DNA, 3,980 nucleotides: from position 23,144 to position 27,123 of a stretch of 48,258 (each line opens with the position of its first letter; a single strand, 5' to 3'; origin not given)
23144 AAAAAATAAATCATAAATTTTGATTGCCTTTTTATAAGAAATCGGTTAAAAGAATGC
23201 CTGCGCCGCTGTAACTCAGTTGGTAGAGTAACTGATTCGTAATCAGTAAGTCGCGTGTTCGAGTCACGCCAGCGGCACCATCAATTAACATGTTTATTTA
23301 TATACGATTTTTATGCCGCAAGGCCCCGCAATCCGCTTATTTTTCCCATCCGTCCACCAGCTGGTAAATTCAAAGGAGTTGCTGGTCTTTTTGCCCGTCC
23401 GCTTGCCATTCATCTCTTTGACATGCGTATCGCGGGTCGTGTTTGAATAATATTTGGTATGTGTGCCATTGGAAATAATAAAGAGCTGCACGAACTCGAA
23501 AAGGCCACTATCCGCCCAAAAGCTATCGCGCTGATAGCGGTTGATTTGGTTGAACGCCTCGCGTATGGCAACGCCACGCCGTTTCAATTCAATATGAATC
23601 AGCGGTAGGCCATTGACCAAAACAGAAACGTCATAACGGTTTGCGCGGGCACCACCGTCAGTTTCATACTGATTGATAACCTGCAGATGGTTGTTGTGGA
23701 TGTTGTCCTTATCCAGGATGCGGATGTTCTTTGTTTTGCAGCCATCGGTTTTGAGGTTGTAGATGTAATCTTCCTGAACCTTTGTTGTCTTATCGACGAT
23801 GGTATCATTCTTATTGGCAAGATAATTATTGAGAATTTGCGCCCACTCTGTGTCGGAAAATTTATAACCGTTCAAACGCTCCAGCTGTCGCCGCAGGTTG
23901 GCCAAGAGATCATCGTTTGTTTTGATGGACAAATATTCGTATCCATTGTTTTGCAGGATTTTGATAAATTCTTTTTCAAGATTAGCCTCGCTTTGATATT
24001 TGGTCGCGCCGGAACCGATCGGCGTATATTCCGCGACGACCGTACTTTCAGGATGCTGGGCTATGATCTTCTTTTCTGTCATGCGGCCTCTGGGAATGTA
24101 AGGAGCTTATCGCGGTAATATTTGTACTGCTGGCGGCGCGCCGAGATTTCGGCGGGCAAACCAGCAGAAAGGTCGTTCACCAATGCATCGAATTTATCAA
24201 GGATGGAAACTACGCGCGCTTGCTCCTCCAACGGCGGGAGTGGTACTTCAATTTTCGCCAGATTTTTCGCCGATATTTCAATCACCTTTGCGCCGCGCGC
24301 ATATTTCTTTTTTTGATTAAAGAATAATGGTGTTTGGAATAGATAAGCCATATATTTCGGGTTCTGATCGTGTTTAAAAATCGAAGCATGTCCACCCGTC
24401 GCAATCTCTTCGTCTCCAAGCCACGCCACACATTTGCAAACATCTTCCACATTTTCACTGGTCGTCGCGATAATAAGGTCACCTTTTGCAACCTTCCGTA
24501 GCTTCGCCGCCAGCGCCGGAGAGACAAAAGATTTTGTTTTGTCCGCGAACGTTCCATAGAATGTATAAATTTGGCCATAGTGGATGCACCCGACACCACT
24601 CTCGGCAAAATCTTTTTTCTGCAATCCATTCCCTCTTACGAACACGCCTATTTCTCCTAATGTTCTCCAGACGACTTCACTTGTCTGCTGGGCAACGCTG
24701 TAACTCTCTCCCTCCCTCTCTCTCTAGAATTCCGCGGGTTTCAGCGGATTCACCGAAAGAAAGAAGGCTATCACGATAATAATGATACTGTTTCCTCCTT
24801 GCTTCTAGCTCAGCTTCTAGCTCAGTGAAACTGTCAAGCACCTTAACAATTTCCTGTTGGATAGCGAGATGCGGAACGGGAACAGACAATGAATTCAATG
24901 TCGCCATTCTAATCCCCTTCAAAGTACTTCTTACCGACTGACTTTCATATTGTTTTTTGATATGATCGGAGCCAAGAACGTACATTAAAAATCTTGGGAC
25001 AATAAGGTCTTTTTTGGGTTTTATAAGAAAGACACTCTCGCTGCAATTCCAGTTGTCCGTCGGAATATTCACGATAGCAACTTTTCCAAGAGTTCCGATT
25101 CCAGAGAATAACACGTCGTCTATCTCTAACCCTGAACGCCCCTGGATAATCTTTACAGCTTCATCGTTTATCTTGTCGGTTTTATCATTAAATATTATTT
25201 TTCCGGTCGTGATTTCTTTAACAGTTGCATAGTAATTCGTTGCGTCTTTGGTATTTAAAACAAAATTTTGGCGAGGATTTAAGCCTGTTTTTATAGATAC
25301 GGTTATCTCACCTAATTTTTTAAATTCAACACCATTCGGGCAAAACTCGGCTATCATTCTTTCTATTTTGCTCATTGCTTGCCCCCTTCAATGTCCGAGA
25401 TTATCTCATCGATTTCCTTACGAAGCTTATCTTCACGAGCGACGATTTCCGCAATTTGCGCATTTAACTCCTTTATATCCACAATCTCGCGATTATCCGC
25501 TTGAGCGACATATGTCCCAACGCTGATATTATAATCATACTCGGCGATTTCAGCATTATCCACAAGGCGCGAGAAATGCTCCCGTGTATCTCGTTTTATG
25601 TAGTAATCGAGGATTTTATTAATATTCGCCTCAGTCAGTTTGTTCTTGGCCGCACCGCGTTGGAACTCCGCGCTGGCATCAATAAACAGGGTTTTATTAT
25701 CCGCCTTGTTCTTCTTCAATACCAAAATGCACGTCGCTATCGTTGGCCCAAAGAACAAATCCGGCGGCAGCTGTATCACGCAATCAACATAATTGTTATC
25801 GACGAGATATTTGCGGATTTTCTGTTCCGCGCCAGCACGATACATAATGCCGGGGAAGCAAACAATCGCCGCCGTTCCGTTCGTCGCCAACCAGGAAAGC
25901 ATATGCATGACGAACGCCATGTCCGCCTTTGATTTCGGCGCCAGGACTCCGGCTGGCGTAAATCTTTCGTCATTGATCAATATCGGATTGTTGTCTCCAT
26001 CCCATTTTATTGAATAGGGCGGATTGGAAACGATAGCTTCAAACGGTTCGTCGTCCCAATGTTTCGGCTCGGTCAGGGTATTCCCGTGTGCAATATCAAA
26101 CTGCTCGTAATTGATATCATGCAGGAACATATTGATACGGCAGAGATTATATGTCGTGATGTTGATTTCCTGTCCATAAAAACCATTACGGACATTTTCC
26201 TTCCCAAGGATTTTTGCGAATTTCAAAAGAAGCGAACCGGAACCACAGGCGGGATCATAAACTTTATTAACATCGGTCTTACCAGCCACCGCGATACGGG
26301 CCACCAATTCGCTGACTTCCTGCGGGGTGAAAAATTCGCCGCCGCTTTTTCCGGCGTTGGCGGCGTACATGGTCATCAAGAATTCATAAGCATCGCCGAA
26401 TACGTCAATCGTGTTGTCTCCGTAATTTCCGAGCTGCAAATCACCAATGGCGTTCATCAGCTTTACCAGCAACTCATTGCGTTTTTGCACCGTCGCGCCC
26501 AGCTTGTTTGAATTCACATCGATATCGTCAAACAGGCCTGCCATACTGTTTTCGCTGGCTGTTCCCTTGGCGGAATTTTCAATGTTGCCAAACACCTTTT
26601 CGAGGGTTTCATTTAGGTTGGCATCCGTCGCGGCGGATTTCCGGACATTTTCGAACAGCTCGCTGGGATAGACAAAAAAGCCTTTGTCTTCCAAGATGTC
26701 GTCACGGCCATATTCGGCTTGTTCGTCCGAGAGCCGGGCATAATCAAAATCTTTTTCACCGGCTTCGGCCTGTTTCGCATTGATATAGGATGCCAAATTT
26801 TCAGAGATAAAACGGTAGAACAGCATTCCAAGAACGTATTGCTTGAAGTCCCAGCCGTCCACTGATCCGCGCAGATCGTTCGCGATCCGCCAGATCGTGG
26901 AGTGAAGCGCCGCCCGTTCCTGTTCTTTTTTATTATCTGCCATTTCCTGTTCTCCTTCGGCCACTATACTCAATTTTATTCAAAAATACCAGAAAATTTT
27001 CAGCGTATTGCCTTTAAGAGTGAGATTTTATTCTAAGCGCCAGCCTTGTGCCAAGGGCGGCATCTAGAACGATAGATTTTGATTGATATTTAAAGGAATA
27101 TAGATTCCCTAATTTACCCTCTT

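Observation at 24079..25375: hsdS specificity switch: a dinucleotide tract between the two TRDs sets half-length versus full-length HsdS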

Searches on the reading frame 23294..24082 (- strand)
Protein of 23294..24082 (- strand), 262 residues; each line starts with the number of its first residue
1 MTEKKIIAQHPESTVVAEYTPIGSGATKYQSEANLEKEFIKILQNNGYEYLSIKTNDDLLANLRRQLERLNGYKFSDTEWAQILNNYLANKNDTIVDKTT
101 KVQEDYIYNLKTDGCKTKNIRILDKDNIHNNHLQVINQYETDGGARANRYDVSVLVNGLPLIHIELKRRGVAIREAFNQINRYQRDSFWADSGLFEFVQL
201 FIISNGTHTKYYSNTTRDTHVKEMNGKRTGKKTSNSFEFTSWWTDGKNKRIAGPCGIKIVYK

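Call 5: search_protein_families(library=pfam, proteins=[window:23294-24082:-], max_evalue=0.01)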
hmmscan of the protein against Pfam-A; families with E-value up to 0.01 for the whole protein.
window:23294-24082:- (262 aa): 2 families
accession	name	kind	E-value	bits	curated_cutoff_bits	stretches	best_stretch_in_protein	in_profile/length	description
PF04313.20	HSDR_N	-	4.1e-46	157.8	25.1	1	29-218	1-196/198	Type I restriction enzyme R protein N terminus (HSDR_N)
PF13588.12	HSDR_N_2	-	8.5e-05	23.1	25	1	134-224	23-106/110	Type I restriction enzyme R protein N terminus (HSDR_N)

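Call 45: search_solved_structures(query=window:23294-24082:-, max_evalue=0.001)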
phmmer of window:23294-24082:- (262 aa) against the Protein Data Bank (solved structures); distinct sequences matched with E-value up to 0.001: 5.
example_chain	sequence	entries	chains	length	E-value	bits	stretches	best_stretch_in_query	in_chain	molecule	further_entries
4bec_A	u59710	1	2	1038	9.7e-64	218.4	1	11-218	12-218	TYPE I RESTRICTION ENZYME HSDR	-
4be7_B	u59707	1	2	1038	1.2e-63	218.1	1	11-218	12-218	TYPE I RESTRICTION ENZYME ECOR124II R PROTEIN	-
4beb_A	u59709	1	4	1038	1.2e-63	218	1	11-218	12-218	TYPE I RESTRICTION ENZYME HSDR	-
2w00_A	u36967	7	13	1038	1.3e-63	218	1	11-218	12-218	HSDR | Type I restriction enzyme R Protein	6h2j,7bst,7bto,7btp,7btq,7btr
4xjx_A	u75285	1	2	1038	6.4e-63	215.7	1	11-218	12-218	HsdR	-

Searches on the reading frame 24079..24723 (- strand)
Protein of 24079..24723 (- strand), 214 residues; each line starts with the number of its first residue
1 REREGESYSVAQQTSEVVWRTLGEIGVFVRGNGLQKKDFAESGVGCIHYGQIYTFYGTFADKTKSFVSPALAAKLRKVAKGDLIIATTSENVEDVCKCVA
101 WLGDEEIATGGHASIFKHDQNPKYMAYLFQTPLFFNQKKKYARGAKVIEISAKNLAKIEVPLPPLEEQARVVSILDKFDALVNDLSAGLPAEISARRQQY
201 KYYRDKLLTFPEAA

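Call 5: search_protein_families(library=pfam, proteins=[window:24079-24723:-], max_evalue=0.01)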
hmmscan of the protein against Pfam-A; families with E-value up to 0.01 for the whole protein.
window:24079-24723:- (214 aa): 1 family
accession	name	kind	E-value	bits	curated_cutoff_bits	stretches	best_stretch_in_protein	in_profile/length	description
PF01420.25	Methylase_S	-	7.3e-14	52.8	22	1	18-194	5-167/168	Type I restriction modification DNA specificity domain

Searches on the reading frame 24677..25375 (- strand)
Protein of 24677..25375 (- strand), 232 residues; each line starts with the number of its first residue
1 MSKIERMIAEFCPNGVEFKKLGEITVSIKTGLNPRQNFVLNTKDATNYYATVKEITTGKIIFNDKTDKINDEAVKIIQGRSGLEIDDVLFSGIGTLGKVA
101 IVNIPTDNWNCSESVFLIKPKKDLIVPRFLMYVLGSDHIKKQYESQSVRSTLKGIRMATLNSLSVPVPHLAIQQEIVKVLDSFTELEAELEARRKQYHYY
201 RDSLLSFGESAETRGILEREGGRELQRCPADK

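Call 5: search_protein_families(library=pfam, proteins=[window:24677-25375:-], max_evalue=0.01)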
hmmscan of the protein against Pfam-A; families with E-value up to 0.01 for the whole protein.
window:24677-25375:- (232 aa): 1 family
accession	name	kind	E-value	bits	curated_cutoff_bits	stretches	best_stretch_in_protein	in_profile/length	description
PF01420.25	Methylase_S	-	4.9e-19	69.6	22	1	13-196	1-164/168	Type I restriction modification DNA specificity domain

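Call 12: find_encoding_contigs(protein=window:24677-25375:-, flank=4000, max_places=10)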
Protein window:24677-25375:- (232 aa): 2 contigs read that carry it; 2 places shown.
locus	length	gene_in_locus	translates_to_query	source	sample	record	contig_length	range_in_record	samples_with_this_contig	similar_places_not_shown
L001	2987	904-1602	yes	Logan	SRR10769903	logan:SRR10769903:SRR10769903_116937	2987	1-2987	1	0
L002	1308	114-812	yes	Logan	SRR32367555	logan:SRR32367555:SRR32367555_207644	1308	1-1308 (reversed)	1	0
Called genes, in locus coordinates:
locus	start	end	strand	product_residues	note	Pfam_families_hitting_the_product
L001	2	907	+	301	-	?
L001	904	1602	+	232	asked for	PF01420:Methylase_S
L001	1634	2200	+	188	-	PF01420:Methylase_S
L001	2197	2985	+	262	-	PF04313:HSDR_N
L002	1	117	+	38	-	?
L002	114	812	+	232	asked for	PF01420:Methylase_S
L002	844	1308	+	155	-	?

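Call 23: list_cluster_members(proteins=[window:24677-25375:-, window:24079-24645:-, window:23294-24082:-, window:25372-26943:-])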
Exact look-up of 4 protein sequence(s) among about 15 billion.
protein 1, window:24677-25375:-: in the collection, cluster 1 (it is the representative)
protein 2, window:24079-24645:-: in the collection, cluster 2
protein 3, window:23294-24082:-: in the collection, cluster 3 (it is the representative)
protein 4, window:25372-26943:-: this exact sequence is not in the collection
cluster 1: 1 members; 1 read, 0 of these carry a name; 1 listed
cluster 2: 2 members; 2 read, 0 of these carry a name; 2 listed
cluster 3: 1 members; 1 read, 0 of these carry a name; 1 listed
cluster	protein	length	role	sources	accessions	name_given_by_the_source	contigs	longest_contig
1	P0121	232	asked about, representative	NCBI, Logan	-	-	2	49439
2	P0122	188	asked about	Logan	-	-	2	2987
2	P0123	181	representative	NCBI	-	-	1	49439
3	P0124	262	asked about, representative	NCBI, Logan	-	-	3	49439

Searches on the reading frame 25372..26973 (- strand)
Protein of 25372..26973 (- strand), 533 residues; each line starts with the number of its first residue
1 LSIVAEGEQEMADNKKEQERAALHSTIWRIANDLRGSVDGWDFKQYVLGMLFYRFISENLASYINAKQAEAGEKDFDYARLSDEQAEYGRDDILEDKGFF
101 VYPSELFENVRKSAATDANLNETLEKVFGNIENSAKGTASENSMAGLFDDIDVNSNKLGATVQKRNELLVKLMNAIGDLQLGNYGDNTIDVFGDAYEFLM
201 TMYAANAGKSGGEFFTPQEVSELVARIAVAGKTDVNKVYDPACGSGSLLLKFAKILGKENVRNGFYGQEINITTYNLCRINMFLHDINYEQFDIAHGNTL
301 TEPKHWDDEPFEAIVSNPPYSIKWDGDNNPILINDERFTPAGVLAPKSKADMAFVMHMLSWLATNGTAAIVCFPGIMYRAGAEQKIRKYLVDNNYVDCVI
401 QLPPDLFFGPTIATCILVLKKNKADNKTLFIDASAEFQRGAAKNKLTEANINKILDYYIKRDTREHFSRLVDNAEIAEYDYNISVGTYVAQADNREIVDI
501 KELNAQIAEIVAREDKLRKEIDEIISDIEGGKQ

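Call 5: search_protein_families(library=pfam, proteins=[window:25372-26973:-], max_evalue=0.01)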
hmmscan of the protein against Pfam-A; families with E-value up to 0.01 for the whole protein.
window:25372-26973:- (533 aa): 6 families
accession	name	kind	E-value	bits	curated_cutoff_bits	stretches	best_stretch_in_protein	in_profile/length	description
PF02384.22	N6_Mtase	-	3.7e-115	385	20.4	1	188-496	2-310/311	N-6 DNA Methylase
PF12161.14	HsdM_N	-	4.3e-22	79.6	24.5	1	23-176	1-135/135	HsdM N-terminal domain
PF07669.17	Eco57I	-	0.00015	22.3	25.3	1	291-402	49-165/171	Eco57I restriction-modification methylase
PF01170.24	UPF0020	-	0.0027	17.9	22.3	0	228-322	22-133/197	RMKL-like, methyltransferase domain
PF05175.20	MTS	-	0.0028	17.8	23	0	234-321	31-109/170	Methyltransferase small domain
PF13847.12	Methyltransf_31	-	0.0051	16.9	27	0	236-317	5-81/145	Methyltransferase domain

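Call 11: find_encoding_contigs(protein=window:25372-26973:-, flank=4000, max_places=10)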
Protein window:25372-26973:- (533 aa): no gene with exactly this product is on record in the collection.

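Call 15: find_related_loci(query=window:25372-26973:-, collection=genome_contigs, flank=6000)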
Query window:25372-26973:- (533 aa) in genome_contigs; peptide patterns used: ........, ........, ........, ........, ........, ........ (x = any residue, [..] = any of these).
600 stretches matched a pattern (row limit reached: there are more); 551 encode a relative of the query (tblastn E <= 1e-3); the best 80 are kept; 80 distinct loci.
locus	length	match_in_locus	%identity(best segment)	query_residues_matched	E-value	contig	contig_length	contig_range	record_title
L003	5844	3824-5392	82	8-530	0e+0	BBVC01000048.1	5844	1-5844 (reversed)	Caedibacter varicaedens DNA, contig: Cva_contig000048, whole genome shotgun sequence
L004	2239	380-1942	83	13-533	0e+0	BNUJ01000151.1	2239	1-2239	Deferribacterales bacterium MS499-41 DNA, sequence151, whole genome shotgun sequence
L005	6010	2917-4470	77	13-530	0e+0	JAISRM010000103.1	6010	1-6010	MAG: Endomicrobium sp. isolate Kf353_bin60 k119_3712395, whole genome shotgun sequence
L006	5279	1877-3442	78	11-532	0e+0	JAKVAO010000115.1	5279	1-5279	MAG: Candidatus Caenarcanales bacterium isolate ALOHA_ZT_4 ZT-Caenarcaniphilales-1_115, whole genome shotgun sequence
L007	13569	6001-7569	76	8-530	0e+0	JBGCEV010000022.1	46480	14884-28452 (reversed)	MAG: Rickettsiaceae bacterium isolate SGMAG-38 contig22, whole genome shotgun sequence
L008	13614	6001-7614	74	2-530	0e+0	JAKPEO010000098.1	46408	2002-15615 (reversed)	MAG: bacterium isolate JPMR_maxbin.121 k141_183141, whole genome shotgun sequence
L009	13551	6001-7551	75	16-532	0e+0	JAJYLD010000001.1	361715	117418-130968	MAG: bacterium isolate DBS2-1.bin63 NODE_14_length_361715_cov_4.255465, whole genome shotgun sequence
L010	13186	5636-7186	75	16-532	0e+0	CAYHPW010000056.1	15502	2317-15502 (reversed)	MAG TPA_asm: uncultured Bacteriovoracaceae bacterium isolate ERP119705_co14_164 genome assembly, contig: NODE_4257_lengt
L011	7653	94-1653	73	13-532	0e+0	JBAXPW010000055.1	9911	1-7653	MAG: Candidatus Roizmanbacteria bacterium isolate ELA541 MAG541_55, whole genome shotgun sequence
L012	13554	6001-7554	74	16-533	0e+0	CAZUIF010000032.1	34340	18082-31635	MAG TPA_asm: uncultured Rikenella sp. isolate binchicken_co190_102 genome assembly, contig: NODE_2499_length_34340_cov_1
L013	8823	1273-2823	74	16-532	0e+0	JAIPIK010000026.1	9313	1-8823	MAG: Candidatus Gracilibacteria bacterium isolate Tobar13.5m-G72 Tobar13-5m-C8340, whole genome shotgun sequence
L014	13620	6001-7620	73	1-530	0e+0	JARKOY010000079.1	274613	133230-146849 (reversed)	MAG: Spirochaetia bacterium isolate D159_maxbin.008_sub k141_5104, whole genome shotgun sequence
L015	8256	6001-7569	74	11-530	0e+0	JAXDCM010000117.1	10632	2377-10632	MAG: Syntrophales bacterium isolate POMEDNA-B44 Raw1_k127_1638201, whole genome shotgun sequence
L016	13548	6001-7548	75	16-531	0e+0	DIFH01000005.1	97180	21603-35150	MAG TPA_asm: Paludibacter sp. UBA5753 UBA5753_contig_5241, whole genome shotgun sequence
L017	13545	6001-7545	75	16-530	0e+0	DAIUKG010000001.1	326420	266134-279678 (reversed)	MAG TPA_asm: Spirochaetota bacterium isolate CTOTU18769 NODE_7_length_326420_cov_10.508091, whole genome shotgun sequenc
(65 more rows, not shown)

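Call 22: find_encoding_contigs(protein=window:25372-26943:-, flank=4000, max_places=10)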
Protein window:25372-26943:- (523 aa): no gene with exactly this product is on record in the collection.

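Call 43: search_solved_structures(query=window:25372-26943:-, max_evalue=1e-10)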
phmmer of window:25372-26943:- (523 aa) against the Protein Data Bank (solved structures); distinct sequences matched with E-value up to 1e-10: 9.
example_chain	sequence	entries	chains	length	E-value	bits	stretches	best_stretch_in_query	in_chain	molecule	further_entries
7bst_D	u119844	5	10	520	5.4e-190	635.9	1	8-520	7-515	Type I restriction enzyme EcoR124II M protein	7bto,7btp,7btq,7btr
3lkd_A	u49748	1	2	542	6.1e-93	315.8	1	8-503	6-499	Type I restriction-modification system methyltransferase subunit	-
7vru_B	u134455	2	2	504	1.4e-57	199.1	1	12-493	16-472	Site-specific DNA-methyltransferase (adenine-specific)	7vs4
7vru_A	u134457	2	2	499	7.7e-56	193.4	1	155-515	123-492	Site-specific DNA-methyltransferase (adenine-specific)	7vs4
3khk_A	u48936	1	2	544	4.9e-32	114.8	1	12-448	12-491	Type I restriction-modification system methylation subunit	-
2okc_A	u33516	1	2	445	5.4e-18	68.5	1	180-450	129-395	Type I restriction enzyme StySJI M protein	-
2y7c_B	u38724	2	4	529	3.4e-13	52.7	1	156-416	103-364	TYPE I RESTRICTION ENZYME ECOKI M PROTEIN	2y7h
2ar0_A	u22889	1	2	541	3.4e-13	52.7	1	156-416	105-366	Type I restriction enzyme EcoKI M protein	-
5ybb_A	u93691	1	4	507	1.5e-11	47.3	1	177-401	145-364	Type I restriction-modification system methyltransferase subunit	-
